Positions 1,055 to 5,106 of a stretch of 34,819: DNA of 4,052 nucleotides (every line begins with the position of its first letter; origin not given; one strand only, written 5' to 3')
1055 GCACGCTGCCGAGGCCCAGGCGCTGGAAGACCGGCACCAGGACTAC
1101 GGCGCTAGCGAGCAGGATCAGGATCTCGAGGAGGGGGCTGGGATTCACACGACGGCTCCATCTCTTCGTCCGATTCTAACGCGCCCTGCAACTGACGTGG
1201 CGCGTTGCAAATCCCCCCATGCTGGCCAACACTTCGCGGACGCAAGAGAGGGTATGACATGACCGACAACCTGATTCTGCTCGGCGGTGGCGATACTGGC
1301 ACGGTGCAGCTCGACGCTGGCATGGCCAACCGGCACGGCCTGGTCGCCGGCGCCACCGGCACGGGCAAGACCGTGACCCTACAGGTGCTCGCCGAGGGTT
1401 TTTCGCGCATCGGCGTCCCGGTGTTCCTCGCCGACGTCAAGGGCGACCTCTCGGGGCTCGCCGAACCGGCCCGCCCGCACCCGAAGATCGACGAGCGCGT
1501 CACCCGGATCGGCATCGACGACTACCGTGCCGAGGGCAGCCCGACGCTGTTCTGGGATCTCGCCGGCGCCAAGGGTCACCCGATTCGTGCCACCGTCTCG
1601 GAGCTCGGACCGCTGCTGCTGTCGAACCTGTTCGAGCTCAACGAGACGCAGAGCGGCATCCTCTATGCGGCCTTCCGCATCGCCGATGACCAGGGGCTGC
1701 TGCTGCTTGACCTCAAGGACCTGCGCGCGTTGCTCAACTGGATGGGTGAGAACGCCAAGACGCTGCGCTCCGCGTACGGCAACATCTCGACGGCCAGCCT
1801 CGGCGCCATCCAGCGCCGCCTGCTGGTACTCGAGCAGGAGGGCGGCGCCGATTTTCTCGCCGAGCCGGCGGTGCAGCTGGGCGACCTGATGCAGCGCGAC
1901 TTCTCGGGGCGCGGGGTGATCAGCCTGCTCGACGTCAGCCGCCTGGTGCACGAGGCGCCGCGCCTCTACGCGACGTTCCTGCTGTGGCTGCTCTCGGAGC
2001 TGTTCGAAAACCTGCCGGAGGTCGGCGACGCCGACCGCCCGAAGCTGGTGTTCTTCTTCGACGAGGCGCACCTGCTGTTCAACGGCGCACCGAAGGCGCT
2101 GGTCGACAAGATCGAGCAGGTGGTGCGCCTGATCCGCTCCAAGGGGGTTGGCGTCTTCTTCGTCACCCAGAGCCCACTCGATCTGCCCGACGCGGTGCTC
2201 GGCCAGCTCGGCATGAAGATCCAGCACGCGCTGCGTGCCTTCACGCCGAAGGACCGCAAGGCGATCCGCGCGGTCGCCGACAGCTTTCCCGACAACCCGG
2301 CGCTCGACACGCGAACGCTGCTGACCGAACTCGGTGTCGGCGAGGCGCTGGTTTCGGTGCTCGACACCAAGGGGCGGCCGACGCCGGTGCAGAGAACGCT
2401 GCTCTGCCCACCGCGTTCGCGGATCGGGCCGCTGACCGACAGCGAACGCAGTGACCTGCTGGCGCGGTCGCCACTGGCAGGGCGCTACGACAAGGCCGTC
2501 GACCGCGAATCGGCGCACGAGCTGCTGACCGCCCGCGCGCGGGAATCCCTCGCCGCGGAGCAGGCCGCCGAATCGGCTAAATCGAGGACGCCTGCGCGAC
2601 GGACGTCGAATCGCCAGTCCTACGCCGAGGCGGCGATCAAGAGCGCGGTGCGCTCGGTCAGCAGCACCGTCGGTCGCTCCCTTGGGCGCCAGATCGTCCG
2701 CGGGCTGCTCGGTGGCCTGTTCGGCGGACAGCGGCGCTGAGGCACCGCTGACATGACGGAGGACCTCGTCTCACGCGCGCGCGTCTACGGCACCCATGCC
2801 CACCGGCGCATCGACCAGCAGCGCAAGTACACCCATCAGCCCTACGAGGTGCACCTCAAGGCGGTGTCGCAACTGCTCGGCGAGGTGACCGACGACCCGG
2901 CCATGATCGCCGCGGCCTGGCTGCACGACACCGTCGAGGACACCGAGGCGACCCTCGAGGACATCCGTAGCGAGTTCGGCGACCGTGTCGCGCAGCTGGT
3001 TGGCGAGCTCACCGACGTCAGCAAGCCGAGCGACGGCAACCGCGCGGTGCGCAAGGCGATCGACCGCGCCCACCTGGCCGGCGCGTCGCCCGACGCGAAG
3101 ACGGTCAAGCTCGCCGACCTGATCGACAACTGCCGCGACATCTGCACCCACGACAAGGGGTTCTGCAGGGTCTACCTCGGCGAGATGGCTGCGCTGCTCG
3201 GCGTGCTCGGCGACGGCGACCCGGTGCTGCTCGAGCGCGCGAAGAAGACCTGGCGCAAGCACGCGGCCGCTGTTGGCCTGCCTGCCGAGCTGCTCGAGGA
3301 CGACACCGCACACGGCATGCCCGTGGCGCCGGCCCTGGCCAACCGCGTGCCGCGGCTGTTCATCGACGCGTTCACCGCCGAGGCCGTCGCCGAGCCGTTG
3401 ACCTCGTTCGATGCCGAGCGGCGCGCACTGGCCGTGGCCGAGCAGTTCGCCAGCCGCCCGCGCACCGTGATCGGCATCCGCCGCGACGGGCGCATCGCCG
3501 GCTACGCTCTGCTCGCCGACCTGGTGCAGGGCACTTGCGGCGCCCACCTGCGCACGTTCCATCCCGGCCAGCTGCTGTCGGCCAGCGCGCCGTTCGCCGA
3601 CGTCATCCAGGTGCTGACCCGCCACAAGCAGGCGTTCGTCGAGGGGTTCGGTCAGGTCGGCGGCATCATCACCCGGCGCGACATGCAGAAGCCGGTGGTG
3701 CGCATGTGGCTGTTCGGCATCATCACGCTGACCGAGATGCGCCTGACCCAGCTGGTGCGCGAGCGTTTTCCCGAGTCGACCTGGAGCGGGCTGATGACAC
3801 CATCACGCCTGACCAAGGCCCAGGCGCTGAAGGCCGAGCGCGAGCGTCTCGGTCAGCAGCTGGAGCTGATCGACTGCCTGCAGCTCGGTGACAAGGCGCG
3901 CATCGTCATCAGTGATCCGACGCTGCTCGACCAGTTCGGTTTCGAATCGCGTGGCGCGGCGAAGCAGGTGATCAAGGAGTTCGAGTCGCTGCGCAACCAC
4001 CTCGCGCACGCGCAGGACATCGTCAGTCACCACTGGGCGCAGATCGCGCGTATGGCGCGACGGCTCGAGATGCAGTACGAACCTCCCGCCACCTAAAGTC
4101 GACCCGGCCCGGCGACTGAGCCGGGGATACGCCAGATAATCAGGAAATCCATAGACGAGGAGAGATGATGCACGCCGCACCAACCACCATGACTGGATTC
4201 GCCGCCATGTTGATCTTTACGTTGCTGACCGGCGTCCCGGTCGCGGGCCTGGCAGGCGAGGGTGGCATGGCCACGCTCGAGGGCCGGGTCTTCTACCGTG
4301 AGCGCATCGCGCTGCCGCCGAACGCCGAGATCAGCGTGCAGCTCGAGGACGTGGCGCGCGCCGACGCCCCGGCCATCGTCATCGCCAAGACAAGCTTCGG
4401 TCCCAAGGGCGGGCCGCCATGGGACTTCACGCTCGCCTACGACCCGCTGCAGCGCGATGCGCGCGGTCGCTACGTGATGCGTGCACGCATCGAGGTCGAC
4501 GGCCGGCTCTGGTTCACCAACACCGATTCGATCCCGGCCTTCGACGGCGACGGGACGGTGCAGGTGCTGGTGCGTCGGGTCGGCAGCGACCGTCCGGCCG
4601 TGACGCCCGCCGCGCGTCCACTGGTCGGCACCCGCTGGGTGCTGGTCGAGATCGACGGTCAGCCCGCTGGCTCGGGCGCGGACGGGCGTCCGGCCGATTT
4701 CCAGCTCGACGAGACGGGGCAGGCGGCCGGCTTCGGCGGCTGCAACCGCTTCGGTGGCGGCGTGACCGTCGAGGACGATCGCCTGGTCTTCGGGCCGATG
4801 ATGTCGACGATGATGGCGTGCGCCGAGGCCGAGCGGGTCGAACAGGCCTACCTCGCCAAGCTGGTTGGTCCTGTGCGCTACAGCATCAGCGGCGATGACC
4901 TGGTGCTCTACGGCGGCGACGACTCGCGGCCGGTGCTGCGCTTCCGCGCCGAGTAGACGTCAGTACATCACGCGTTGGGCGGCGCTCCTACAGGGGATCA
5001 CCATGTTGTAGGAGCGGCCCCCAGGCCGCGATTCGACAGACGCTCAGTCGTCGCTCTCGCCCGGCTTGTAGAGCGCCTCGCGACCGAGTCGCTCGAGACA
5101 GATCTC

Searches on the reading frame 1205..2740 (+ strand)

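Call 43: search_protein_families(library=pfam, proteins=[window:1205-2740:+], max_evalue=0.001)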
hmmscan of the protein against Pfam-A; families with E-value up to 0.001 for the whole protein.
window:1205-2740:+ (511 aa): 4 families
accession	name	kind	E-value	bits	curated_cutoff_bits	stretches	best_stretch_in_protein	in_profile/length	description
PF05872.18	HerA_C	-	4.6e-215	715.4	22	1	32-511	11-502/502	Helicase HerA-like C-terminal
PF01935.23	DUF87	-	6e-10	40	23.2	1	33-260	13-217/220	Helicase HerA, central domain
PF01580.24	FtsK_SpoIIIE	-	0.00024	21.1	24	1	39-62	37-59/221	FtsK/SpoIIIE family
PF13401.12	AAA_22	-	0.00033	21.4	27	0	42-81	5-33/130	AAA domain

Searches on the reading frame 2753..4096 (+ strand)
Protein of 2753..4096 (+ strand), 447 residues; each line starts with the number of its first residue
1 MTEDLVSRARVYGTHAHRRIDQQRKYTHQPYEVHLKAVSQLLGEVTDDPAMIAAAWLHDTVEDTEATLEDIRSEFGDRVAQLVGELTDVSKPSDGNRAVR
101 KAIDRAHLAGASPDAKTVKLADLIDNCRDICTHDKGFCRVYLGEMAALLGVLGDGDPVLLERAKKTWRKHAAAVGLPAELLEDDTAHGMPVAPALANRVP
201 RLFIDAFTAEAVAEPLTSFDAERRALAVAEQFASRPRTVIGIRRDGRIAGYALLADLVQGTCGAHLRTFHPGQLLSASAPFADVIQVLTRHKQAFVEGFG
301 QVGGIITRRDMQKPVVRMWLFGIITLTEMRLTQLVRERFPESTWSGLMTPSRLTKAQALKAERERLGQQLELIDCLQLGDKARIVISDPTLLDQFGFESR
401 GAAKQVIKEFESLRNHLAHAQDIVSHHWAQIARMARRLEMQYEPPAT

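Call 43: search_protein_families(library=pfam, proteins=[window:2753-4096:+], max_evalue=0.001)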
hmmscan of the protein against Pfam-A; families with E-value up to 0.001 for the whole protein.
window:2753-4096:+ (447 aa): 2 families
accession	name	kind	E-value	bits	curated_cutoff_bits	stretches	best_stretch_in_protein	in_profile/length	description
PF13328.12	HD_4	-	1.6e-14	54.3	27.2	1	14-130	6-127/156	HD domain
PF01966.28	HD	-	0.00014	22.6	22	1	34-126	4-115/116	HD domain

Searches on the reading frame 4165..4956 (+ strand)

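Call 43: search_protein_families(library=pfam, proteins=[window:4165-4956:+], max_evalue=0.001)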
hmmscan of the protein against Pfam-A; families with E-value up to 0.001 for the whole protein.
window:4165-4956:+ (263 aa): 2 families
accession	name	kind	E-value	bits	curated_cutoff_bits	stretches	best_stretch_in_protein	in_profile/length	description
PF09619.16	YscW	-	1.8e-26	93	22.6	1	35-128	3-98/107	Type III secretion system lipoprotein chaperone (YscW)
PF03724.22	META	-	1.9e-26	92.7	24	1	152-260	3-108/109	META domain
